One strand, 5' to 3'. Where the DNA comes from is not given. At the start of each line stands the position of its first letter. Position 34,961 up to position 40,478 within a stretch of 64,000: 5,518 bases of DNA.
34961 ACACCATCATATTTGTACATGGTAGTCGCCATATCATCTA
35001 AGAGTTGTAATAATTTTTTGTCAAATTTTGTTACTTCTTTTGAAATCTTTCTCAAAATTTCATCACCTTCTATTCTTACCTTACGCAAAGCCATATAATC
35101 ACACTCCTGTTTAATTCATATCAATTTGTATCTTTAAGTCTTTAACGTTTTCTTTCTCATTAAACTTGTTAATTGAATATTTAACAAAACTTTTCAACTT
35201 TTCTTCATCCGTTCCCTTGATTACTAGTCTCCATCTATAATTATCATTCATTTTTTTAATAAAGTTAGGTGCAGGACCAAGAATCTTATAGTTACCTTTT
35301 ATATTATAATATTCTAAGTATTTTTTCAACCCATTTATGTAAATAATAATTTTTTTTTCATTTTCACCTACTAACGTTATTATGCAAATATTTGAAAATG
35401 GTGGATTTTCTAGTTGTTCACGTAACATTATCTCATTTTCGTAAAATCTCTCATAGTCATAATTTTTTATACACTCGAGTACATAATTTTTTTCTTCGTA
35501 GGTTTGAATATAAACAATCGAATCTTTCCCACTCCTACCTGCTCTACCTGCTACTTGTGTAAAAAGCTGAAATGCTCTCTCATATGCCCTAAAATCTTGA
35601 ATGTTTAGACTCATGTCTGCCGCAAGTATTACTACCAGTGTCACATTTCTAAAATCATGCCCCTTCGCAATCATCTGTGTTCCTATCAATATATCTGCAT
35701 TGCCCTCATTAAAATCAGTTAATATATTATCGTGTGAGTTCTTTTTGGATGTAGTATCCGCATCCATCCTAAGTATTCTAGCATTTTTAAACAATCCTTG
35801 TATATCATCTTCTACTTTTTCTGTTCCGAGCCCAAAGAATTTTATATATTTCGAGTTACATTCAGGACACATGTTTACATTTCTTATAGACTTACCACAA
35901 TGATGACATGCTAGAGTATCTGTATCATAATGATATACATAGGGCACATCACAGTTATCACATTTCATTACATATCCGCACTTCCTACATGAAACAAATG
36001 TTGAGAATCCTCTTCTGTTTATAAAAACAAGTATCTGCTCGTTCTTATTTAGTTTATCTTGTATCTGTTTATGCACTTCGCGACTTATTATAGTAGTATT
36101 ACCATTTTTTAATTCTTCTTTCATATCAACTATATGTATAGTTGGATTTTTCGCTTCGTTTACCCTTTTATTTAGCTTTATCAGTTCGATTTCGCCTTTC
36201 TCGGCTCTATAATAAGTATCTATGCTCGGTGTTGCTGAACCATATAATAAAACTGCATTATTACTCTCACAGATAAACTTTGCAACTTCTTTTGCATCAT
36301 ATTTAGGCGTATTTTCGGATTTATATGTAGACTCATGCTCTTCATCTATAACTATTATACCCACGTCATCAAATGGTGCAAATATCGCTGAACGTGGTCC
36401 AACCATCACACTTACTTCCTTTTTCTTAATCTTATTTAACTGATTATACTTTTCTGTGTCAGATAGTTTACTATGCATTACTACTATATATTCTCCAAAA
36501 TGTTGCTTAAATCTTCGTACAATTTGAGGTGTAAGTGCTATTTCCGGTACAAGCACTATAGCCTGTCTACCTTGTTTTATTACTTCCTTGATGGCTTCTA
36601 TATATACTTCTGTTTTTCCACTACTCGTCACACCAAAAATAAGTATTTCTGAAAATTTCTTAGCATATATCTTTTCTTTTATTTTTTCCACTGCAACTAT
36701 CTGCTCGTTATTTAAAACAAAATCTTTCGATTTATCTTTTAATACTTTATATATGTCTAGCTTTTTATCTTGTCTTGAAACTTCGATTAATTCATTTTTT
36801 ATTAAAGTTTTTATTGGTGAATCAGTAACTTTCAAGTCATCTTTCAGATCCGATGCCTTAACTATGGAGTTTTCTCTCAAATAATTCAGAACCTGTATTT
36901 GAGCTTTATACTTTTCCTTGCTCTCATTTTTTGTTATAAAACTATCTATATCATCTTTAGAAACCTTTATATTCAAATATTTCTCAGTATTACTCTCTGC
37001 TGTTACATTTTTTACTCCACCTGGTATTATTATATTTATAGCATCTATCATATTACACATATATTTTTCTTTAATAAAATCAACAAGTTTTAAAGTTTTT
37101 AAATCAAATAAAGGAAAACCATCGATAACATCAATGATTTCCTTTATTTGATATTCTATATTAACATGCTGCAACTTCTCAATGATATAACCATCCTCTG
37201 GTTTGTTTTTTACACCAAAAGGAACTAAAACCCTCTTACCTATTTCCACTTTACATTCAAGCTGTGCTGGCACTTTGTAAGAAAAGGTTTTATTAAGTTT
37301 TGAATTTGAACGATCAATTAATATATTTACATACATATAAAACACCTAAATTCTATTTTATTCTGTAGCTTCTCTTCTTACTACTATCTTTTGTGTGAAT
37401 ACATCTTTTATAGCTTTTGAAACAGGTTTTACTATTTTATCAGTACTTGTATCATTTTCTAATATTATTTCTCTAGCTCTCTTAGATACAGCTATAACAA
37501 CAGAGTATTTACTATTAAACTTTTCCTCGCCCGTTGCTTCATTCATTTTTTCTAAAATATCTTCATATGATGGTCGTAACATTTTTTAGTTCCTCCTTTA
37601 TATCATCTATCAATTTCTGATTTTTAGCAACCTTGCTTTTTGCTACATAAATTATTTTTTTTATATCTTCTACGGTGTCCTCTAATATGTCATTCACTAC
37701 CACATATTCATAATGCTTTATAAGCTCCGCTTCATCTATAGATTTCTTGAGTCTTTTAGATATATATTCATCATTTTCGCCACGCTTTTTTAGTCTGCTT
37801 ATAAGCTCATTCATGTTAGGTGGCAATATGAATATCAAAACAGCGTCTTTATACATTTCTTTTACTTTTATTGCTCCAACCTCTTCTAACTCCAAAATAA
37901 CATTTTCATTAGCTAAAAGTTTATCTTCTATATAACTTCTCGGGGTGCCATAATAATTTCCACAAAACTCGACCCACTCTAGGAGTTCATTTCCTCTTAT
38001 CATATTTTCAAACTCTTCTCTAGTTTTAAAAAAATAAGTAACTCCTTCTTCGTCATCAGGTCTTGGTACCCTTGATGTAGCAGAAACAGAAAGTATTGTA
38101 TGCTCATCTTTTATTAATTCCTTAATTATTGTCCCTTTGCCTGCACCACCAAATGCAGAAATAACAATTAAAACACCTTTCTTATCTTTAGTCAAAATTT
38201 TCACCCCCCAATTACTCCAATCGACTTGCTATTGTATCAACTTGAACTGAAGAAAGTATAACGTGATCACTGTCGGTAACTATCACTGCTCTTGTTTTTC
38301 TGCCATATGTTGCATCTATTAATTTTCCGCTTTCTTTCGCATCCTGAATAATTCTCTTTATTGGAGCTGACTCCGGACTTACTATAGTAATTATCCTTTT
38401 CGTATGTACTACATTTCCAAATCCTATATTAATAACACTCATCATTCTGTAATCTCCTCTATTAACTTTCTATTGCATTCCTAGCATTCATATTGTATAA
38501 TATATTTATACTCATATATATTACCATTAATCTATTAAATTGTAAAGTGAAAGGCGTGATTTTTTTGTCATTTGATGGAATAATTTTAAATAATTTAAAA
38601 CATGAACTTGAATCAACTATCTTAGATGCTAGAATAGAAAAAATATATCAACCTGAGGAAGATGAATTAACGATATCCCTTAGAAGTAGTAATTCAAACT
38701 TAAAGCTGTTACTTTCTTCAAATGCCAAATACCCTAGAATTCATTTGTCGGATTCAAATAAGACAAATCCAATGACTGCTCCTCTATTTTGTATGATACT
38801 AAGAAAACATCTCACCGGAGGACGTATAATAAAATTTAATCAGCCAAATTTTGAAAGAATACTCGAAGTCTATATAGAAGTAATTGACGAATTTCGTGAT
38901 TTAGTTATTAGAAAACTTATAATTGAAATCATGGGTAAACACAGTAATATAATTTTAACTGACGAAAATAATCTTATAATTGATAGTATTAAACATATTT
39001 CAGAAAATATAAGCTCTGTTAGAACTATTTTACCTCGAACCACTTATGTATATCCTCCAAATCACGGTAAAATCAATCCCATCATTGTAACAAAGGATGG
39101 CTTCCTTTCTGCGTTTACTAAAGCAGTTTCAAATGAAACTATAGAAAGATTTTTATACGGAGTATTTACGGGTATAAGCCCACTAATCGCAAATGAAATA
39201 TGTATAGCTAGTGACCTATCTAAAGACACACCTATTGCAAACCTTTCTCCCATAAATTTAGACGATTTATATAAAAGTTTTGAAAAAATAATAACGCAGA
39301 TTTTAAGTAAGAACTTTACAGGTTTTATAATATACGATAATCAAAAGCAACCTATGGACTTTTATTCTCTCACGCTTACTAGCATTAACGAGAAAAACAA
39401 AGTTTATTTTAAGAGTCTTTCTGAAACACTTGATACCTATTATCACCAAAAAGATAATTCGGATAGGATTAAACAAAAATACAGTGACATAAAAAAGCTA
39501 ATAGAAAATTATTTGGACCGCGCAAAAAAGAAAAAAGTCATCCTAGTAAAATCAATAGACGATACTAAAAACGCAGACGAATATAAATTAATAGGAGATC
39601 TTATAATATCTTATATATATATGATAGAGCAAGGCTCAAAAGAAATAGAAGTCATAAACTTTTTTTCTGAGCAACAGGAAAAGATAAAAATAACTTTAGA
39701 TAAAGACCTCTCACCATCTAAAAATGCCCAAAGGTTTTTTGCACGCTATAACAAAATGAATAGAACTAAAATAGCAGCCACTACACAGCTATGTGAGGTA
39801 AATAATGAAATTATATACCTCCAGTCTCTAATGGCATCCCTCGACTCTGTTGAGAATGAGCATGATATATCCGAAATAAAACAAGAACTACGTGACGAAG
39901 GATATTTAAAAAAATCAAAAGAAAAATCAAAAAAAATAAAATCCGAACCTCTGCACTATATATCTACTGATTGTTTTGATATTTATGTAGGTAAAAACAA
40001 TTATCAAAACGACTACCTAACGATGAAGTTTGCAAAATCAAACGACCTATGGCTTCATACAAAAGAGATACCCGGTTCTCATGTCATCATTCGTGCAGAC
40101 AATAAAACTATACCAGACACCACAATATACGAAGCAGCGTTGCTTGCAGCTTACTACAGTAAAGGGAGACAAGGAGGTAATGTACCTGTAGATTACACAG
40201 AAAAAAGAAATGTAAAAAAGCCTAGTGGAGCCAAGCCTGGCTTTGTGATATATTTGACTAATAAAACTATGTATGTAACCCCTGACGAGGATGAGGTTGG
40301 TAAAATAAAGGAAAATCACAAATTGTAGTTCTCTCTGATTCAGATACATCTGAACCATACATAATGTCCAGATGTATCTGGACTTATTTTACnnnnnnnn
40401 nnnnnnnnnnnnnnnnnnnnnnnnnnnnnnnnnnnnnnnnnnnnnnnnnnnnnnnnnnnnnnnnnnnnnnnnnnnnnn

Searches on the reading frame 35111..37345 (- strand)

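Call 23: search_protein_families(library=pfam, proteins=[window:35111-37345:-], max_evalue=0.00001)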
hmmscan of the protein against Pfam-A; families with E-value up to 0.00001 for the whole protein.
window:35111-37345:- (744 aa): 6 families
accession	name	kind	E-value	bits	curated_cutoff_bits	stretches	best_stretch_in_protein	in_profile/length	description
PF17764.6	PriA_3primeBD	-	1.6e-20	73.2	22.7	1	11-108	5-96/96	3'DNA-binding domain (3'BD)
PF00270.35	DEAD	-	1.5e-19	70.8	26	1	232-377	15-163/167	DEAD/DEAH box helicase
PF18074.6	PriA_C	-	8.7e-19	68.6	26.9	1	649-744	1-94/95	Primosomal protein N C-terminal domain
PF04851.21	ResIII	-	2.9e-17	63.5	22.5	1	209-374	2-163/164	Type III restriction enzyme, res subunit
PF00271.37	Helicase_C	-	1.4e-14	54.7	23.5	1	520-606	38-110/110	Helicase conserved C-terminal domain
PF18319.7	Zn_ribbon_PriA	-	4e-08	33.5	26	1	462-487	1-26/27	PriA DNA helicase Cys-rich region (CRR) domain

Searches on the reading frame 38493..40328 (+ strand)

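Call 23: search_protein_families(library=pfam, proteins=[window:38493-40328:+], max_evalue=0.00001)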
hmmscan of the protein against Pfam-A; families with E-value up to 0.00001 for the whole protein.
window:38493-40328:+ (611 aa): 3 families
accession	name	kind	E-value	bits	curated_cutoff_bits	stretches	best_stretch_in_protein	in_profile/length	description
PF05833.16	NFACT_N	-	1.9e-150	502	31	1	28-483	1-454/456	NFACT N-terminal and middle domains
PF05670.18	NFACT-R_1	-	1.1e-13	52.1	29.8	1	488-579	4-98/112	NFACT protein RNA binding domain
PF18297.6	NFACT-R_2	-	8.6e-07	29.5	26.9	1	494-575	9-86/104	NFACT protein RNA binding domain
